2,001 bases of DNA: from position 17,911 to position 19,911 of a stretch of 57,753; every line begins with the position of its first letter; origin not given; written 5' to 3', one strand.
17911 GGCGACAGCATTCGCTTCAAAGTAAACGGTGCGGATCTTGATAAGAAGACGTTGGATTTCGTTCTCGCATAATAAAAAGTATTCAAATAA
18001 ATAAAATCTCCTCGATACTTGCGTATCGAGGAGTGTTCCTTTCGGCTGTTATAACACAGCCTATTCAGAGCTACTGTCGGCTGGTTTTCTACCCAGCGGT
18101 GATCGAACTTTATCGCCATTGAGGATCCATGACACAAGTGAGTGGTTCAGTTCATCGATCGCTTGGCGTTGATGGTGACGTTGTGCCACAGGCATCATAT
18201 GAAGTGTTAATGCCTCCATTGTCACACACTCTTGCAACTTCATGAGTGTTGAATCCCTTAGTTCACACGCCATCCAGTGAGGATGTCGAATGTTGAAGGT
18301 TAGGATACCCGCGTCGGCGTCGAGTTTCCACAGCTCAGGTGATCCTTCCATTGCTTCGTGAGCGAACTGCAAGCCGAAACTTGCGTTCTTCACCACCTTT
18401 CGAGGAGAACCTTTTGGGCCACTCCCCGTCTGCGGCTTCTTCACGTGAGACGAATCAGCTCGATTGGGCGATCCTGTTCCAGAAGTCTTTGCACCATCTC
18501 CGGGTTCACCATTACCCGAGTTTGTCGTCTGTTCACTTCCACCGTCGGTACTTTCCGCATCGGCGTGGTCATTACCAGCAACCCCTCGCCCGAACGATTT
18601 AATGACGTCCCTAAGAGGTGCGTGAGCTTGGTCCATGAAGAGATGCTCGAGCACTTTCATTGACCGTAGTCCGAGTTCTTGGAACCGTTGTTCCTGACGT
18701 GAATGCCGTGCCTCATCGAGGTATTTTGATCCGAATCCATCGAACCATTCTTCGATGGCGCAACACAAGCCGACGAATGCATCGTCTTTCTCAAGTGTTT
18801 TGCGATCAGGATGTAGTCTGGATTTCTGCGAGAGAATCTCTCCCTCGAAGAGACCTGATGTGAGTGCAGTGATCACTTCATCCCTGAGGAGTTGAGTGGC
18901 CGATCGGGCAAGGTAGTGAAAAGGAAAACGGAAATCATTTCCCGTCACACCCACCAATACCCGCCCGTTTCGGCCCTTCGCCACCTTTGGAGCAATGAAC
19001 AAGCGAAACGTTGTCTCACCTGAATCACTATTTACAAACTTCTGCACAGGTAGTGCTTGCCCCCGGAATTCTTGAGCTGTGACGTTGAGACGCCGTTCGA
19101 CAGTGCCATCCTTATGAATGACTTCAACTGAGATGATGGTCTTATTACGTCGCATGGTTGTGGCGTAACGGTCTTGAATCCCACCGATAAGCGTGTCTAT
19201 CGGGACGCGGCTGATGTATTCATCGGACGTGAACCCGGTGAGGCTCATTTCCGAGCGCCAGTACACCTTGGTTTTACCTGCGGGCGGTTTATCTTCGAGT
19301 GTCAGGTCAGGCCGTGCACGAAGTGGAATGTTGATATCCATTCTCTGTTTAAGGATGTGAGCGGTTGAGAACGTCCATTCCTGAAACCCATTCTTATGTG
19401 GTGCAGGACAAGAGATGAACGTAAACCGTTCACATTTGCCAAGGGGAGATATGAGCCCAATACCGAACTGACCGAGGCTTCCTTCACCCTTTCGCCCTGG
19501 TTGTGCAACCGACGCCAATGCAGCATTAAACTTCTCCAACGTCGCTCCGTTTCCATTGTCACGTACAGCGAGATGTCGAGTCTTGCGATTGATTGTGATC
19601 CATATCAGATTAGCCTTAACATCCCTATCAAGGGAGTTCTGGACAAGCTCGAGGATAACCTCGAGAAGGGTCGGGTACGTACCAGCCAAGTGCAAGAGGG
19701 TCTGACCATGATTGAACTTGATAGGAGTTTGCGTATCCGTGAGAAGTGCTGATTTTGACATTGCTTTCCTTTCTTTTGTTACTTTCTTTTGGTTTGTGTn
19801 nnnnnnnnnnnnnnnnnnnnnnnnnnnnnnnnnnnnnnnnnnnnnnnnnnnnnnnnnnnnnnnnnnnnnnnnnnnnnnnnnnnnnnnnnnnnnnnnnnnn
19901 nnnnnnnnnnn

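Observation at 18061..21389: Self-contained orphan cassette between rnr and smc: tandem-HTH protein + N-terminal GHKL ATPase operon with a divergent coiled-coil/wHTH gene (candidate undescribed defence or DNA-surveillance module)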

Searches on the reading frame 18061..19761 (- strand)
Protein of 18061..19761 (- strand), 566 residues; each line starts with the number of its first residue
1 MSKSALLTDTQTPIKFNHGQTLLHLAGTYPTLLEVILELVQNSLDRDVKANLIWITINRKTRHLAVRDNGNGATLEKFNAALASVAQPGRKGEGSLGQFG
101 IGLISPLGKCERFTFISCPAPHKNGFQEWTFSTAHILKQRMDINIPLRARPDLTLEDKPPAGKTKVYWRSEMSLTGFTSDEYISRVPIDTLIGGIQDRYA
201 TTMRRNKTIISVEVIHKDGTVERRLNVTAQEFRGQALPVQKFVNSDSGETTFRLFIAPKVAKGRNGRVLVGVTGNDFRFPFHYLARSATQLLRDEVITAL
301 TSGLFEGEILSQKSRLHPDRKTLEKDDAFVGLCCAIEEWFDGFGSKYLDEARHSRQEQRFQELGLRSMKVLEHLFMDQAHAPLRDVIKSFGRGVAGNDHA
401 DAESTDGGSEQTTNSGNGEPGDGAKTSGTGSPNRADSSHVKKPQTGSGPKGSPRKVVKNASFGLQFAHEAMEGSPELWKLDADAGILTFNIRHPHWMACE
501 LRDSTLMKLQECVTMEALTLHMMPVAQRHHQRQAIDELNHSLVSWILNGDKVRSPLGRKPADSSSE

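Call 3: search_protein_families(library=pfam, proteins=[window:18061-19761:-], max_evalue=1)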
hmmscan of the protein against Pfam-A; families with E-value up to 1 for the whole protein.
window:18061-19761:- (566 aa): 3 families
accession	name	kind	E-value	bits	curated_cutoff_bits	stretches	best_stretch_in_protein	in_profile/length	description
PF13589.12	HATPase_c_3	-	1.4e-09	38.5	25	1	34-143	5-114/137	Histidine kinase-, DNA gyrase B-, and HSP90-like ATPase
PF02518.31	HATPase_c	-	4.7e-05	24.2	26.4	1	31-103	5-77/111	Histidine kinase-, DNA gyrase B-, and HSP90-like ATPase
PF21120.3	MCM_WH_arc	-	0.13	12.8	26.1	1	178-210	13-45/63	Archaeal MCM, winged-helix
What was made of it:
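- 18061..19761 (-): GHL-type (GHKL plus transducer-like) ATPase, 566 aa. Domains: ATPase ~18-145, alpha/beta middle ~146-325, long helices 327-389, disordered linker 393-460, conserved C-terminal alpha/beta domain 461-553. HATPase_c_3 at E=1.4e-9 (call 3).
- On GHKL (Bergerat-fold) ATPase superfamily, HATPase_c_3 clan: PF13589 scores 38.5 bits against a cut-off of 25 (call 3).
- Checked: Pfam HATPase_c_3 matches at E=1.4e-9, above its cut-off (call 3).
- The ATPase belongs to the HATPase_c_3 clan (call 3).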

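Call 4: search_protein_families(library=padloc, proteins=[window:18061-19761:-], max_evalue=1)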
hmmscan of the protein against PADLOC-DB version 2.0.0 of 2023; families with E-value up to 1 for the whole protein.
window:18061-19761:- (566 aa): 2 families
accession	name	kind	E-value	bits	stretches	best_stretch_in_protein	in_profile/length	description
PDLC03968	TmtA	-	0.00027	16.7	1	32-103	75-144/1486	-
PDLC03485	REase_II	-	0.013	11.9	1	20-90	13-80/611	Type II restriction enzyme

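Call 5: search_protein_families(library=ncbifam, proteins=[window:18061-19761:-], max_evalue=1)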
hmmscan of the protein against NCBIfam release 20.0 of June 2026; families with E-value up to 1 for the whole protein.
window:18061-19761:- (566 aa): 10 families
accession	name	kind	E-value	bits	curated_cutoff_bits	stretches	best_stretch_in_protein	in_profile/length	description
NF047352.1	P_loop_sacsin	domain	4.1e-08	33.6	50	1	35-115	3-79/80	sacsin N-terminal ATP-binding-like domain-containing protein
NF010683.0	PRK14083.1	equivalog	0.0001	20.9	455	1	53-117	56-128/604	HSP90 family protein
NF000951.0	PRK00095.2-1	equivalog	0.0013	17.5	391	1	32-81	25-72/559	DNA mismatch repair endonuclease MutL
TIGR00585.2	mutl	equivalog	0.0014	17.6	180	1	34-83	23-71/555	DNA mismatch repair endonuclease MutL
TIGR01052.1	top6b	equivalog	0.0075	14.7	380.7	1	16-103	13-108/488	DNA topoisomerase VI subunit B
NF000948.0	PRK00095.1-1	equivalog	0.017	14.1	701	1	35-84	26-74/625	DNA mismatch repair endonuclease MutL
NF003218.0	PRK04184.1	equivalog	0.021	13.4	274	1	24-103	29-118/539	DNA topoisomerase VI subunit B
NF041932.1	MzaB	equivalog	0.026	12.9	850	1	38-120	18-103/480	MZA anti-phage system associated ATPase MzaB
NF003555.1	PRK05218.1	equivalog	0.045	12.2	371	1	39-91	47-99/614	molecular chaperone HtpG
NF000949.0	PRK00095.1-2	equivalog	0.14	11.1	750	1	35-84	30-78/634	DNA mismatch repair endonuclease MutL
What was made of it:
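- On HtpG / Hsp90: NF003555 scores 12.2 bits against a cut-off of 371 (call 5).
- On MutL: The score is 17.6 bits against a cut-off of 180 (call 5).
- On Sacsin-type ATP-binding domain: NF047352 scores 33.6 bits against a cut-off of 50 (call 5).
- Closest known: MutL N-terminal ATPase. Different: It is far below the MutL model cut-offs (17.6 against 180 bits; call 5).
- No toxin-antitoxin HMM matches significantly (calls 3-5). There are weak NCBIfam hits to an HSP90-family model and to the sacsin ATP-binding domain (call 5).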

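Call 6: search_protein_families(library=phrogs, proteins=[window:18061-19761:-], max_evalue=1)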
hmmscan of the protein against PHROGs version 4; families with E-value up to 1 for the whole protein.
window:18061-19761:- (566 aa): 3 families
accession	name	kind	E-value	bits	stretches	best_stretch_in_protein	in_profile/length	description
phrog_6203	-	unknown function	9.4e-05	22.2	1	29-86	23-78/644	-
phrog_543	-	DNA, RNA and nucleotide metabolism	0.0031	16.8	1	30-72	68-115/661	DNA topoisomerase II large subunit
phrog_23723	-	unknown function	0.0081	15.7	1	51-105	170-225/932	-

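Call 7: find_homologous_proteins(query=window:18061-19761:-)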
Query window:18061-19761:- (566 aa): 197 proteins with E <= 0.001 among 8000 candidates; the best 120 are listed.
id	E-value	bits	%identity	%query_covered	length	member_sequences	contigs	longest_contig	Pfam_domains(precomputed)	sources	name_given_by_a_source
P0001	0.0e+0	1300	100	100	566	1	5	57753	PF13589.13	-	-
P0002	6.6e-269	911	73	97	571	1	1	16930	PF02518.32,PF13589.13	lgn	-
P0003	6.8e-240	815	64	98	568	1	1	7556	PF02518.32,PF13589.13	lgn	-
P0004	2.8e-231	787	63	97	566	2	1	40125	PF02518.32,PF13589.13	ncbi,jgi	-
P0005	3.1e-227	774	64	96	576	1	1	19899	PF02518.32,PF13589.13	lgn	-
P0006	1.3e-224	765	63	100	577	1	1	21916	PF02518.32,PF13589.13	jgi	jgi:hypothetical protein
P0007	2.9e-222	757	62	96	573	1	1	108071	PF02518.32,PF13589.13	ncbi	-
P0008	9.7e-216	736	61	96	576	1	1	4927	PF02518.32,PF13589.13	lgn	-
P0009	9.6e-215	732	59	98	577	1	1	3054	PF02518.32,PF13589.13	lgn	-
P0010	5.8e-208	710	58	97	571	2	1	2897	PF02518.32,PF13589.13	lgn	-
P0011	1.5e-201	689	57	97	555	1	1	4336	PF02518.32,PF13589.13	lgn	-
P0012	2.0e-197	675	57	96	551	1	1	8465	PF02518.32,PF13589.13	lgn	-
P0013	1.0e-192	660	56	95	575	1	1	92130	PF02518.32,PF13589.13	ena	-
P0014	3.6e-190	651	55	95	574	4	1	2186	PF02518.32,PF13589.13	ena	-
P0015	1.9e-189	649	54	99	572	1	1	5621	PF02518.32,PF13589.13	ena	-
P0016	5.8e-180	618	54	95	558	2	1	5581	PF02518.32,PF13589.13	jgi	-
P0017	1.6e-179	616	52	97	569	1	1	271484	PF02518.32,PF13589.13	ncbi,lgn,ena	-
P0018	5.4e-176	604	51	98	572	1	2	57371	PF02518.32,PF13589.13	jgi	jgi:hypothetical protein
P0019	8.7e-176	604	52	98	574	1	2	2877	PF02518.32,PF13589.13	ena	-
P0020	3.5e-172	592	52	96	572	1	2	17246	PF02518.32,PF13589.13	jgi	jgi:hypothetical protein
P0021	1.5e-168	580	52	97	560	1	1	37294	PF02518.32,PF13589.13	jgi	jgi:hypothetical protein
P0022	5.6e-168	578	50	95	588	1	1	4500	PF13589.13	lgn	-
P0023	2.5e-166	573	50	96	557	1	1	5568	PF02518.32,PF13589.13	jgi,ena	-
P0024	5.7e-165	568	49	96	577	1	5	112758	PF02518.32,PF13589.13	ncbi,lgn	ncbi:MAG: ATP-binding protein [Candidatus Paceibacterota bacterium]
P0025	1.9e-163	563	50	97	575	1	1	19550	PF02518.32,PF13589.13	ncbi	-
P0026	3.0e-160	553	47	95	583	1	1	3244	PF02518.32,PF13589.13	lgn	-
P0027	3.9e-160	552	49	95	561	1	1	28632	PF02518.32,PF13589.13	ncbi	-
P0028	9.4e-159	548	49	97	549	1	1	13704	PF13589.13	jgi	jgi:hypothetical protein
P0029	8.3e-158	544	50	95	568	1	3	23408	PF13589.13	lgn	-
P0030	4.4e-156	539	47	97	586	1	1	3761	PF02518.32,PF13589.13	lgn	-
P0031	2.1e-153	530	48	98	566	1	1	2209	PF02518.32,PF13589.13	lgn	-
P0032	2.1e-152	527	47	98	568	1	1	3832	PF02518.32,PF13589.13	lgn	-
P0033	4.6e-151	522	45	100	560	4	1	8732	PF02518.32,PF13589.13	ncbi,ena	ncbi:MAG: ATP-binding protein [Candidatus Paceibacterota bacterium]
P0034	1.2e-144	501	46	98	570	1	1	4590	PF13589.13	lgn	-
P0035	1.0e-143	498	44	97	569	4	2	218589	PF02518.32,PF13589.13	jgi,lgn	-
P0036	1.9e-141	491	45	97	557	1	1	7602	PF13589.13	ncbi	-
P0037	3.0e-141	490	43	97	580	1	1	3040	PF13589.13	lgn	-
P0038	5.9e-139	482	44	95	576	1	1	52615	PF13589.13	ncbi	-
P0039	1.2e-138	481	44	93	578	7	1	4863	PF13589.13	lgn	-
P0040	4.8e-136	473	45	95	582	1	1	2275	PF13589.13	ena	-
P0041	1.9e-135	471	43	94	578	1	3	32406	PF13589.13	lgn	-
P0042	1.4e-133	465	44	97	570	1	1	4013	PF13589.13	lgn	-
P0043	2.3e-133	464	42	93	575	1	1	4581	PF13589.13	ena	-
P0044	6.1e-132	459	42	93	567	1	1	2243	PF13589.13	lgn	-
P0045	2.1e-131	457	41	95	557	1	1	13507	PF13589.13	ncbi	-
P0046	5.4e-131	456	42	93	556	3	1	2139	PF13589.13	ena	-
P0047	2.2e-130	454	42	93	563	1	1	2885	PF13589.13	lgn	-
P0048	2.5e-130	454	41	95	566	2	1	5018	PF13589.13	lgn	-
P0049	7.7e-129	449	42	93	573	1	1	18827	PF13589.13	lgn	-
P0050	2.3e-128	447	42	98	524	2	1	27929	PF13589.13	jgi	jgi:hypothetical protein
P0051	9.5e-127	442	41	96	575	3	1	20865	PF13589.13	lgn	-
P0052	2.2e-126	441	40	96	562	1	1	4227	PF13589.13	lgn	-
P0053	1.5e-125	438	42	95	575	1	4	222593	PF02518.32,PF13589.13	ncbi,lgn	-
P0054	2.6e-125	437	41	96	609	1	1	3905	PF13589.13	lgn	-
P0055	4.2e-125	437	42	95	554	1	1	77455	PF02518.32,PF13589.13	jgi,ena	-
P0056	1.0e-124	435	41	96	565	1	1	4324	PF13589.13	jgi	jgi:hypothetical protein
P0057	2.6e-124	434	41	97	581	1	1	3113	PF02518.32,PF13589.13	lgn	-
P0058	5.1e-124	433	41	92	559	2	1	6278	PF13589.13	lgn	-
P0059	1.2e-123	432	41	97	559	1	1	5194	PF13589.13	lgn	-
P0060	2.1e-123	431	41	96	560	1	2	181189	PF02518.32,PF13589.13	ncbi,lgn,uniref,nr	ncbi:MAG: ATP-binding protein [Candidatus Sungbacteria bacterium]|uniref:ATP-binding protein n=1 Tax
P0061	2.4e-123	431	60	58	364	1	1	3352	PF02518.32,PF13589.13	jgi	-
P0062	2.8e-123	431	42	93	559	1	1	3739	PF13589.13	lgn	-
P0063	3.0e-123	430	40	95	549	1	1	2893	PF02518.32,PF13589.13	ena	-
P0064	3.7e-123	430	42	93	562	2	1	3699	PF13589.13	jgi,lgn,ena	jgi:hypothetical protein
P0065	4.1e-123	430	42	95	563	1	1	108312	PF02518.32,PF13589.13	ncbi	ncbi:ATP-binding protein [Patescibacteria group bacterium]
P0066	7.3e-123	429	44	91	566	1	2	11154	PF13589.13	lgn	-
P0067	7.8e-123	429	41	99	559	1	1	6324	PF13589.13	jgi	jgi:hypothetical protein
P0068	3.8e-122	427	43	93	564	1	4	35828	PF02518.32,PF13589.13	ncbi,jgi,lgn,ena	-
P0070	4.5e-121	423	39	96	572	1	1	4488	PF13589.13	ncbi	-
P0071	2.9e-120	421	40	96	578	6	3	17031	PF02518.32,PF13589.13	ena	-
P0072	4.3e-120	420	41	93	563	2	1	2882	PF13589.13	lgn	-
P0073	1.4e-119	418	41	93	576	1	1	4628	PF13589.13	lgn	-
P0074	6.4e-119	416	42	93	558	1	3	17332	PF13589.13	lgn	-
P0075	8.9e-119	416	38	98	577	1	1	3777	PF02518.32,PF13589.13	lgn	-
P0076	1.8e-118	415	40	97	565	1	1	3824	PF13589.13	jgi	jgi:hypothetical protein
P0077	5.6e-118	413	40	94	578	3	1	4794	PF13589.13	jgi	-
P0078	9.6e-118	412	40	96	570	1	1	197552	PF13589.13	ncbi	ncbi:ATP-binding protein [Patescibacteria group bacterium]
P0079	2.0e-117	411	40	98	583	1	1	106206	PF02518.32,PF13589.13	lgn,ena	-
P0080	2.7e-117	411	41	96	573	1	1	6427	PF13589.13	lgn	-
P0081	2.9e-117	411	40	96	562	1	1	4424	PF02518.32,PF13589.13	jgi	-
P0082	6.0e-117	410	41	92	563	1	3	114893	PF02518.32,PF13589.13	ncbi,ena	-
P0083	8.3e-117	409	40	95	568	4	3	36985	PF02518.32,PF13589.13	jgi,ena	jgi:hypothetical protein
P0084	1.5e-116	408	39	96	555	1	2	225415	PF02518.32,PF13589.13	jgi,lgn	-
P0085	2.6e-116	407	38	98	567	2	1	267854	PF02518.32,PF13589.13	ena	-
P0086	3.1e-116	407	39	99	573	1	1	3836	PF02518.32,PF13589.13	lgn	-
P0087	2.6e-115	404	39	97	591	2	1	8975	PF13589.13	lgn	-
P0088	3.1e-115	404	38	99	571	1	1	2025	PF02518.32,PF13589.13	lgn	-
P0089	6.1e-115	403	39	95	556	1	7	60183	PF13589.13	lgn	-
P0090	1.0e-114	402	39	97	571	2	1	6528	PF02518.32,PF13589.13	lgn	-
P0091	4.7e-114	400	39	93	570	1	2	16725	PF02518.32,PF13589.13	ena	-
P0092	1.5e-113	398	39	93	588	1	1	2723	PF02518.32,PF13589.13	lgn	-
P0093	3.0e-113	397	39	98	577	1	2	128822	PF02518.32,PF13589.13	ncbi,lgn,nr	ncbi:MAG: ATP-binding protein [Candidatus Magasanikbacteria bacterium]|nr:ATP-binding protein [Candi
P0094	6.5e-113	396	43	88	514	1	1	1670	PF02518.32,PF13589.13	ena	-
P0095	9.1e-113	396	41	91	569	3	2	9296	PF02518.32,PF13589.13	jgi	jgi:hypothetical protein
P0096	2.2e-112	395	38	96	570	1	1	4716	PF02518.32,PF13589.13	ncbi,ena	-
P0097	4.5e-112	394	40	91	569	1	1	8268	PF02518.32,PF13589.13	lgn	-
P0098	5.9e-112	393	40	91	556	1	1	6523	PF13589.13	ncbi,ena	-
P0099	8.9e-112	393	40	98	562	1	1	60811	PF02518.32,PF13589.13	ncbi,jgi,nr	ncbi:hypothetical protein C4552_00460 [Candidatus Parcubacteria bacterium]|nr:MAG: hypothetical prot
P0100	1.8e-109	385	40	97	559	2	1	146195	PF13589.13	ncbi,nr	ncbi:MAG TPA: ATP-binding protein [Candidatus Portnoybacteria bacterium]|nr:ATP-binding protein [Can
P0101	2.3e-109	385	41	91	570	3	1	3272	PF02518.32,PF13589.13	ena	-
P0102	2.3e-109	385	40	91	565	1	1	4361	PF02518.32,PF13589.13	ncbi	-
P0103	7.2e-109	383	41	92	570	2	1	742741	PF02518.32,PF13589.13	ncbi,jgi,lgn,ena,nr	ncbi:MAG TPA: ATP-binding protein [Candidatus Paceibacterota bacterium]|nr:ATP-binding protein [Cand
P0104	1.4e-108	382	39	91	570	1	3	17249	PF02518.32,PF13589.13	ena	-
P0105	2.0e-108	381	38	93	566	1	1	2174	PF13589.13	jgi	-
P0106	3.6e-108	381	40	92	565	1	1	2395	PF02518.32,PF13589.13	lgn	-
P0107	1.6e-107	379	38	92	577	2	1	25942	PF02518.32,PF13589.13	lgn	-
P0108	4.3e-107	377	37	96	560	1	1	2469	PF02518.32,PF13589.13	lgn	-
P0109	5.6e-107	377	40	93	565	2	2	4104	PF02518.32,PF13589.13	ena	-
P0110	1.0e-106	376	39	91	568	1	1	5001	PF02518.32,PF13589.13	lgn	-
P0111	1.1e-106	376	37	92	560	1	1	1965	PF13589.13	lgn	-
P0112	1.2e-106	376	39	91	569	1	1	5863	PF02518.32,PF13589.13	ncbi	-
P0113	4.1e-106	374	38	95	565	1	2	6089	PF13589.13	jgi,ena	-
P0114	6.7e-106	373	36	98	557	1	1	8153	PF13589.13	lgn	-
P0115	1.3e-105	372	38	92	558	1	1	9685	PF13589.13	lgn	-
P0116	2.3e-105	371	39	90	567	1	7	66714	PF13589.13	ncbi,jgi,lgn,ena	-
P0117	1.3e-104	369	38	90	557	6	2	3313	PF02518.32,PF13589.13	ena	-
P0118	1.6e-103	365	39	95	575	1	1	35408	PF13589.13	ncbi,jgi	ncbi:MAG: Histidine kinase, gyrase and HSP90-like ATPase [Candidatus Parcubacteria bacterium]|jgi:hy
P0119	2.0e-103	365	38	93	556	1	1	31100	PF13589.13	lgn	-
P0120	2.1e-103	365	36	96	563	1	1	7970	PF02518.32,PF13589.13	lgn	-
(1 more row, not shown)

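Call 8: search_solved_structures(query=window:18061-19761:-, max_evalue=1)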
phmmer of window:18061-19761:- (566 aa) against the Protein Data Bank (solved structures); distinct sequences matched with E-value up to 1: 2.
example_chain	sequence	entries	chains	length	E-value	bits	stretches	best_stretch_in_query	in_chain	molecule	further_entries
5ix1_A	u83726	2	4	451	0.0028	19.5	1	28-84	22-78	MORC family CW-type zinc finger protein 3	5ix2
6o1e_A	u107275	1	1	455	0.0049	18.7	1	28-84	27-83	MORC family CW-type zinc finger protein 3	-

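Call 10: find_encoding_contigs(protein=P0103, flank=8000, max_places=2)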
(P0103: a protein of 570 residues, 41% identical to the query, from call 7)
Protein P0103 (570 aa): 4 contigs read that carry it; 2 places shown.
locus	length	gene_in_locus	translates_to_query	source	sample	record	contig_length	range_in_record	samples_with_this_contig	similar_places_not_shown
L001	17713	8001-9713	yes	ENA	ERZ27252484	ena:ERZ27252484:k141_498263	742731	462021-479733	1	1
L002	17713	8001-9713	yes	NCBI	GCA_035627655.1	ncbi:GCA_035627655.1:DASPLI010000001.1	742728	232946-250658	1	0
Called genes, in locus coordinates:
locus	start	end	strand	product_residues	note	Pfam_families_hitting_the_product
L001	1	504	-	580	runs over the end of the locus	PF05157:MshEN, PF00437:T2SSE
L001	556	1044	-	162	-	-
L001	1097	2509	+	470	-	PF08529:NusA_N, PF00575:S1, PF13184:KH_NusA_1st, PF26594:KH_NusA_2nd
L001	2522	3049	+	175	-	PF00719:Pyrophosphatase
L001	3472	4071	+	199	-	PF00574:CLP_protease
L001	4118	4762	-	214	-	PF07750:GcrA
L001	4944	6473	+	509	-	PF12072:RNase_Y_N, PF00013:KH_1, PF01966:HD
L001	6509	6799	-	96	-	-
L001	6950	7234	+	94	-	-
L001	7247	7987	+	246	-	-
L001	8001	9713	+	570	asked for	PF02518:HATPase_c (weak), PF13589:HATPase_c_3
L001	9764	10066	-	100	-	PF01381:HTH_3 (weak)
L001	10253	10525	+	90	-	PF00216:Bac_DNA_binding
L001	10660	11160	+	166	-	-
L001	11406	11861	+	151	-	-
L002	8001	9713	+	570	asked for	PF02518:HATPase_c (weak), PF13589:HATPase_c_3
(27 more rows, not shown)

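Call 11: find_encoding_contigs(protein=P0017, flank=8000, max_places=2)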
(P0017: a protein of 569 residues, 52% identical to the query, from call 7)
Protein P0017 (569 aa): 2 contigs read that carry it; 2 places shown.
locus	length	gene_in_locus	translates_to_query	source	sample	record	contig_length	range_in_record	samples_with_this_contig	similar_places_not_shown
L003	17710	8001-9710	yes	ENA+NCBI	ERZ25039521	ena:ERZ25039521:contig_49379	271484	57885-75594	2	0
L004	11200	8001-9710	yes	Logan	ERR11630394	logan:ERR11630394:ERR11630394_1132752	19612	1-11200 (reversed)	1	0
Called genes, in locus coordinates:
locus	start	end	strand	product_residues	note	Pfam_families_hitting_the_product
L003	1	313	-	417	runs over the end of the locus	PF00437:T2SSE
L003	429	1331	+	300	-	PF00487:FA_desaturase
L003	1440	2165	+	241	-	-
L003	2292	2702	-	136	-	-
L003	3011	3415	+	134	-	PF18823:InPase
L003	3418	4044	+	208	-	PF16715:CDPS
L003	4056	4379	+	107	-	-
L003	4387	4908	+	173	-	PF04973:NMN_transporter (faint)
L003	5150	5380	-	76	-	-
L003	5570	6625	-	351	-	-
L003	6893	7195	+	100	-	-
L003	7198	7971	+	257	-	-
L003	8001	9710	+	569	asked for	PF02518:HATPase_c (faint), PF13589:HATPase_c_3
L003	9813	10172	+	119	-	PF01541:GIY-YIG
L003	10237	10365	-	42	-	-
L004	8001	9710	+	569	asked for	PF02518:HATPase_c (faint), PF13589:HATPase_c_3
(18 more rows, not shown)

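Call 12: find_encoding_contigs(protein=P0060, flank=8000, max_places=2)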
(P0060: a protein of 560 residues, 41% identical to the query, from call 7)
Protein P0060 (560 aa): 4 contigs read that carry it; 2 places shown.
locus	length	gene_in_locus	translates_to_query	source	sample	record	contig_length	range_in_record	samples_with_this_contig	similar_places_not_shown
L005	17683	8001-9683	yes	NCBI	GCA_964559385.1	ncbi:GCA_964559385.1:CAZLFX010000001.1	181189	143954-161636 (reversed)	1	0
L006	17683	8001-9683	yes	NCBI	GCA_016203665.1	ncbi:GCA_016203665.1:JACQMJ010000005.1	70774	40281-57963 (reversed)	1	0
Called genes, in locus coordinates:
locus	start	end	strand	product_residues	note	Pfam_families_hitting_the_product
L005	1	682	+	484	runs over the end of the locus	PF00133:tRNA-synt_1 (faint), PF01406:tRNA-synt_1e, PF09334:tRNA-synt_1g (faint), PF09190:DALR_2, PF23493:CysS_C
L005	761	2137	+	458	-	PF00772:DnaB, PF13481:AAA_25, PF03796:DnaB_C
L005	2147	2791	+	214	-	PF21176:RecR_HhH, PF01751:Toprim, PF13662:Toprim_4, PF21175:RecR_C (weak)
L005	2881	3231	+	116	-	-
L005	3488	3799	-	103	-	PF00829:Ribosomal_L21p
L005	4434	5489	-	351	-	PF02646:RmuC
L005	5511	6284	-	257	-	PF00702:Hydrolase (faint), PF08282:Hydrolase_3, PF03332:PMM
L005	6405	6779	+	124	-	-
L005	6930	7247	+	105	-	-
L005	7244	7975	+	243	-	-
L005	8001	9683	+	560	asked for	PF02518:HATPase_c (faint), PF13589:HATPase_c_3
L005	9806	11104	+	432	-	PF02844:GARS_N, PF01071:GARS_A, PF02655:ATP-grasp_3 (weak), PF02843:GARS_C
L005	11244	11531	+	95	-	-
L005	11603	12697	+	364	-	PF01926:MMR_HSR1, PF02421:FeoB_N, PF06071:YchF-GTPase_C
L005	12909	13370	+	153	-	PF01250:Ribosomal_S6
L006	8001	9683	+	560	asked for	PF02518:HATPase_c (faint), PF13589:HATPase_c_3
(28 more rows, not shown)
